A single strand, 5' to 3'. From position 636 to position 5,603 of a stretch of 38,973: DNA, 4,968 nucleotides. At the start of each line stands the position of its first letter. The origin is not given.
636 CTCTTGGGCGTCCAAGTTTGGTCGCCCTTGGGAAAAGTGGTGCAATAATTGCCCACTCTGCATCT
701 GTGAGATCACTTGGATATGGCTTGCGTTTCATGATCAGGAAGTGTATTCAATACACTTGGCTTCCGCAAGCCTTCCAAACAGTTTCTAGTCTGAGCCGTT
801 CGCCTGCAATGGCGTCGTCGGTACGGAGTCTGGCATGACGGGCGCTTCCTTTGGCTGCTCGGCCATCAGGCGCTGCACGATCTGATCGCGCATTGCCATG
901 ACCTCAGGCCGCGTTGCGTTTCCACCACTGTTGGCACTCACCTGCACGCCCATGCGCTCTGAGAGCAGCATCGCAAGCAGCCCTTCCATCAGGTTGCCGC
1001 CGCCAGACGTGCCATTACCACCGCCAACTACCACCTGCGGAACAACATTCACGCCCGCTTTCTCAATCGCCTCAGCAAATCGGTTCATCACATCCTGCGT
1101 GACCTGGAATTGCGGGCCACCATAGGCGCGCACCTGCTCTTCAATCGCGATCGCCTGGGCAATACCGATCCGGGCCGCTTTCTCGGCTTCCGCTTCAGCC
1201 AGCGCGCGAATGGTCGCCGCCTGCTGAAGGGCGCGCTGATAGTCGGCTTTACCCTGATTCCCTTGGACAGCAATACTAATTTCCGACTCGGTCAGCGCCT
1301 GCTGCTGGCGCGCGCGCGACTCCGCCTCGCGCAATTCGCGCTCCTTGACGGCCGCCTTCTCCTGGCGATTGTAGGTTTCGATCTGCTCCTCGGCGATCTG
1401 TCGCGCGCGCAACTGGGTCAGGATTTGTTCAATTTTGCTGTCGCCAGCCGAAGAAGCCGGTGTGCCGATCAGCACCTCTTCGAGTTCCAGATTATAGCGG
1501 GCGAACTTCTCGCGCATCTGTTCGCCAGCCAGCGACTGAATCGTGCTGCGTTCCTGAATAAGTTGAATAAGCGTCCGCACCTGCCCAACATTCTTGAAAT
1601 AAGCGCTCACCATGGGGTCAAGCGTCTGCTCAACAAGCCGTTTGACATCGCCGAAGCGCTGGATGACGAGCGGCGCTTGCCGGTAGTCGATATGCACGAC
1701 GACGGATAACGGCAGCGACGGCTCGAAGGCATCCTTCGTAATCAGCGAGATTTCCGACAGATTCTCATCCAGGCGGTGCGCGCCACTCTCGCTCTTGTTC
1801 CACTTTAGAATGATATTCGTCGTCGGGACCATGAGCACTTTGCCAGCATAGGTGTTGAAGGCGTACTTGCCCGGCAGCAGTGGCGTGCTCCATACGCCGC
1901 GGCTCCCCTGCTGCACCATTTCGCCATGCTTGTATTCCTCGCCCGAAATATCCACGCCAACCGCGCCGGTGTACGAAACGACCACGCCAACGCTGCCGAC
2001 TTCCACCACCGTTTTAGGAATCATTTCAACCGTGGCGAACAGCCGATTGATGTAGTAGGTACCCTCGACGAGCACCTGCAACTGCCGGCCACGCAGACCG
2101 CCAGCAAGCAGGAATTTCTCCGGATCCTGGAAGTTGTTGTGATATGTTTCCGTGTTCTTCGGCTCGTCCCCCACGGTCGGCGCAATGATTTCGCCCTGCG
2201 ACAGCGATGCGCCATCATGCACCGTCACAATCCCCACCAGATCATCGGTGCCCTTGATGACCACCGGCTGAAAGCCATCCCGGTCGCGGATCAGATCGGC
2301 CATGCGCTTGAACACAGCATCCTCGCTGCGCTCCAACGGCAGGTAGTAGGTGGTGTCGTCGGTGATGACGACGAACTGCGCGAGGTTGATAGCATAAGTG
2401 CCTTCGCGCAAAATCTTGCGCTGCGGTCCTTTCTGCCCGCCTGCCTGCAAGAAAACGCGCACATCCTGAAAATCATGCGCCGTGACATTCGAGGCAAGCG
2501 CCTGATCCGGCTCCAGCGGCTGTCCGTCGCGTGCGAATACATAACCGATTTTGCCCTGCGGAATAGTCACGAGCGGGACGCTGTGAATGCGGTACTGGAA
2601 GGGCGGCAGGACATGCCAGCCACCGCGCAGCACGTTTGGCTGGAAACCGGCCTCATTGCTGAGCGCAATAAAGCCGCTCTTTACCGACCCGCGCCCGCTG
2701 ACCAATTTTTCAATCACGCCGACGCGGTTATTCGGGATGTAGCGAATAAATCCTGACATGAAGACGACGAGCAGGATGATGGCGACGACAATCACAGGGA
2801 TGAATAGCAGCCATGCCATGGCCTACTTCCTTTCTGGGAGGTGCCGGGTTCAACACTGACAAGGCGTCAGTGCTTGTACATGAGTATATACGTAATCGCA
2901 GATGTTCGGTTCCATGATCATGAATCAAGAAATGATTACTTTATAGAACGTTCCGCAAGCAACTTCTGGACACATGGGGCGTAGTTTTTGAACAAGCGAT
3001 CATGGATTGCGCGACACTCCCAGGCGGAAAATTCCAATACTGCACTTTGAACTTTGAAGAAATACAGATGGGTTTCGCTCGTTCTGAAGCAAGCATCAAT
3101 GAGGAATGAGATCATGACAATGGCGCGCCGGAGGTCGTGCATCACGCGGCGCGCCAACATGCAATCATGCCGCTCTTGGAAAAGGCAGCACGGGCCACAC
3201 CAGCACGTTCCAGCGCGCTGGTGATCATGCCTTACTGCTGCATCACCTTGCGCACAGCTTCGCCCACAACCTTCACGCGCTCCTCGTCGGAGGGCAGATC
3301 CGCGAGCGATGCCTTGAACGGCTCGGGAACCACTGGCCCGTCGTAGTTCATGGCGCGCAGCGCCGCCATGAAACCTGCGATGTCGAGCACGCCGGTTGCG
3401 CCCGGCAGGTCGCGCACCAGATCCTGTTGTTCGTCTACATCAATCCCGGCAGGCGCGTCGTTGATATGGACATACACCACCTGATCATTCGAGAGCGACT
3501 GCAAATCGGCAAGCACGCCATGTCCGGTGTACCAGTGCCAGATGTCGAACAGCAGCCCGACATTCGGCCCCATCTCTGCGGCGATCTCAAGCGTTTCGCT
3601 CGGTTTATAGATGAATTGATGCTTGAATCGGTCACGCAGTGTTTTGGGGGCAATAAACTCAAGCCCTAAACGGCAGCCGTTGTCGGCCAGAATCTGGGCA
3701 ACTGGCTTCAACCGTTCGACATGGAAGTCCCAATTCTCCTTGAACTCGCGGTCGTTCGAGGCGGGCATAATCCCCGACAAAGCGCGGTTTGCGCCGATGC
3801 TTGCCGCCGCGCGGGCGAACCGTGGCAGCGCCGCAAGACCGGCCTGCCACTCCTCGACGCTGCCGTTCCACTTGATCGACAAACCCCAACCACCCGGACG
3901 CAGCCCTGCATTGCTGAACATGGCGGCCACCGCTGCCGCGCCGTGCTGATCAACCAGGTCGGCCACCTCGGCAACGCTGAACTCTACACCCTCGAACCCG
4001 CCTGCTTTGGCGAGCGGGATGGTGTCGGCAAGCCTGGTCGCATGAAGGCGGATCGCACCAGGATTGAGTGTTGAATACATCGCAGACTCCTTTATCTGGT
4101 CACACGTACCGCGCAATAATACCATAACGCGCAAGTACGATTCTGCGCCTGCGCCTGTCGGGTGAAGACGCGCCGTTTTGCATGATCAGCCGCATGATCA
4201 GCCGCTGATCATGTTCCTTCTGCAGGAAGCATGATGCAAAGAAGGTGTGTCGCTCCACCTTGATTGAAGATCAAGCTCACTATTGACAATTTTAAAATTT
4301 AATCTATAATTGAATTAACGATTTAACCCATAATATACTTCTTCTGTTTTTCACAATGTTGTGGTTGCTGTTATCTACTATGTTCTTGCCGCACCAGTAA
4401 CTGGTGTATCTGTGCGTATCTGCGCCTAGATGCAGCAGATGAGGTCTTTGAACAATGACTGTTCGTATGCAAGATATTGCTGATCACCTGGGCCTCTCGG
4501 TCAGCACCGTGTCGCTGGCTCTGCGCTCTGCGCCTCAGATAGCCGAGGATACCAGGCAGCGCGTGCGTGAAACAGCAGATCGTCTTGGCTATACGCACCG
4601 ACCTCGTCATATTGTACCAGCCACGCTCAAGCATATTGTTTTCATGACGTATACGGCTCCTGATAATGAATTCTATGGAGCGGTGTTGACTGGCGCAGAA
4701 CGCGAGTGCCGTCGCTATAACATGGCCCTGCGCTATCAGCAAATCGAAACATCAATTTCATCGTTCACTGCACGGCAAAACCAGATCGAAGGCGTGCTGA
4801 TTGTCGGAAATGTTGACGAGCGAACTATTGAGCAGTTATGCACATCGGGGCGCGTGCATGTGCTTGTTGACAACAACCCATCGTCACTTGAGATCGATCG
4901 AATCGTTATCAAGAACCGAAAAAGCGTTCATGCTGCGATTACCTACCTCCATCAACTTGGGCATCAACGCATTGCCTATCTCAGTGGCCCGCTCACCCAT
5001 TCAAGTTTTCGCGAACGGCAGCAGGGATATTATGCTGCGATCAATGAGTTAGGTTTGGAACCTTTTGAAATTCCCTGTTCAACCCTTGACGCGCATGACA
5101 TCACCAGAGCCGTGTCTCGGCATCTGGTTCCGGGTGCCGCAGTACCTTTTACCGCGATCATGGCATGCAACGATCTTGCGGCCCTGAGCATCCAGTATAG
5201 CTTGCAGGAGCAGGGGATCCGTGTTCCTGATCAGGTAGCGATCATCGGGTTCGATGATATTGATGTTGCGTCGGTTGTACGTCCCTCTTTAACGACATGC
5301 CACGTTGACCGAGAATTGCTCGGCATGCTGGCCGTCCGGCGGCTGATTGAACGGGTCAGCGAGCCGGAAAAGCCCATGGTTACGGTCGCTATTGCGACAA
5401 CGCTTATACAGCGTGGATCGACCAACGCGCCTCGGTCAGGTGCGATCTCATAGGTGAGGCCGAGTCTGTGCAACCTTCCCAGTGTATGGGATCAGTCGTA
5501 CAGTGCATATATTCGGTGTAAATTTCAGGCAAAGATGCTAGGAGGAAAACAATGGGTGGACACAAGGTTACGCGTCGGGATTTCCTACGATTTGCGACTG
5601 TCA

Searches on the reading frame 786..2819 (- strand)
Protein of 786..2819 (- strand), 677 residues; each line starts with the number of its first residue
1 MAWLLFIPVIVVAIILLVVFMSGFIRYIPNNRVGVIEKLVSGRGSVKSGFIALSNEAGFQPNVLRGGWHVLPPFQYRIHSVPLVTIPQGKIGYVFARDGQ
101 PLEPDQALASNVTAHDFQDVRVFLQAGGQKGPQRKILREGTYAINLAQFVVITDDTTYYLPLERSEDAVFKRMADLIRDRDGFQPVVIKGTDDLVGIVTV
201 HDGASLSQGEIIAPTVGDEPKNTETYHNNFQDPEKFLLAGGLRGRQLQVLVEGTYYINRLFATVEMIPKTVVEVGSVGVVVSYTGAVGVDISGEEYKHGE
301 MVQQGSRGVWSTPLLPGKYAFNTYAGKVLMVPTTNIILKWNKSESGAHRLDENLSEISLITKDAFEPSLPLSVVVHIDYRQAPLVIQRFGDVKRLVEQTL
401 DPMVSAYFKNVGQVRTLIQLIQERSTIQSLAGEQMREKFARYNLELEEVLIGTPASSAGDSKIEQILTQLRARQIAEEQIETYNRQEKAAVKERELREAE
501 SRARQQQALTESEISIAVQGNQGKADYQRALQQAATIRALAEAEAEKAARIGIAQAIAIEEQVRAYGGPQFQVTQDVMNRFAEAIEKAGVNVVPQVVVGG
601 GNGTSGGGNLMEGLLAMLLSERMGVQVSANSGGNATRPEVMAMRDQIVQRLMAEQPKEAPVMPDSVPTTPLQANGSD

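Call 81: search_protein_families(library=pfam, proteins=[window:786-2819:-], max_evalue=0.0001)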
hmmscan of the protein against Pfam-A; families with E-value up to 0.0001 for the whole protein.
window:786-2819:- (677 aa): 1 family
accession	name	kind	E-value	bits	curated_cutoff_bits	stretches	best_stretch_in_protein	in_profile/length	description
PF01145.31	Band_7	-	1.4e-14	55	23.6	1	271-486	2-166/176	SPFH domain / Band 7 family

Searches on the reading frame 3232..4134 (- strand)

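Call 81: search_protein_families(library=pfam, proteins=[window:3232-4134:-], max_evalue=0.0001)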
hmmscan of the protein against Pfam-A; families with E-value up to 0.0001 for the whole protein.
window:3232-4134:- (300 aa): 1 family
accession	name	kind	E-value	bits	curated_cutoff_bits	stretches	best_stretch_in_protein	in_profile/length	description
PF01261.30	AP_endonuc_2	-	4.3e-27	95.8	31.1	1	41-282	3-234/249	Xylose isomerase-like TIM barrel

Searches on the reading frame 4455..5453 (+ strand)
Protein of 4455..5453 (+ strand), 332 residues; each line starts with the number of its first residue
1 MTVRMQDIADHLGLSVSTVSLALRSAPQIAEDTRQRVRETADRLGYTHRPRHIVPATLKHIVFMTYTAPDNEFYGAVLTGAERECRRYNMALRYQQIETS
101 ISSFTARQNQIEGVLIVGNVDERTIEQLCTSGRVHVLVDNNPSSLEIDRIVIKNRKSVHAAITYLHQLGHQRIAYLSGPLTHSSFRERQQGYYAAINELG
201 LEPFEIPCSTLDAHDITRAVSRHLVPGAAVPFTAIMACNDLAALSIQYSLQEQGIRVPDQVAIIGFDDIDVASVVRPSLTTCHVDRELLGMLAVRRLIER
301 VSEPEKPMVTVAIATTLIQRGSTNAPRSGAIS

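Call 13: search_protein_families(library=pfam, proteins=[window:4455-5453:+], max_evalue=0.001)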
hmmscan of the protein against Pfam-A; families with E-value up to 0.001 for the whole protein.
window:4455-5453:+ (332 aa): 4 families
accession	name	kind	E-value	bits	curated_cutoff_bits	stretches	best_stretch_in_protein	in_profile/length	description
PF13377.12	Peripla_BP_3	-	7.4e-33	114.4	26.5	1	163-323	2-167/167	Periplasmic binding protein-like domain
PF00532.27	Peripla_BP_1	-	1.5e-19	71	22.2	1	65-311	7-271/281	Periplasmic binding proteins and sugar binding domain of LacI family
PF00356.27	LacI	-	3e-10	40.2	27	1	5-47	2-44/46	Bacterial regulatory proteins, lacI family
PF13407.12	Peripla_BP_4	-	2.7e-05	24.3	35.1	1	62-269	2-219/258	Periplasmic binding protein domain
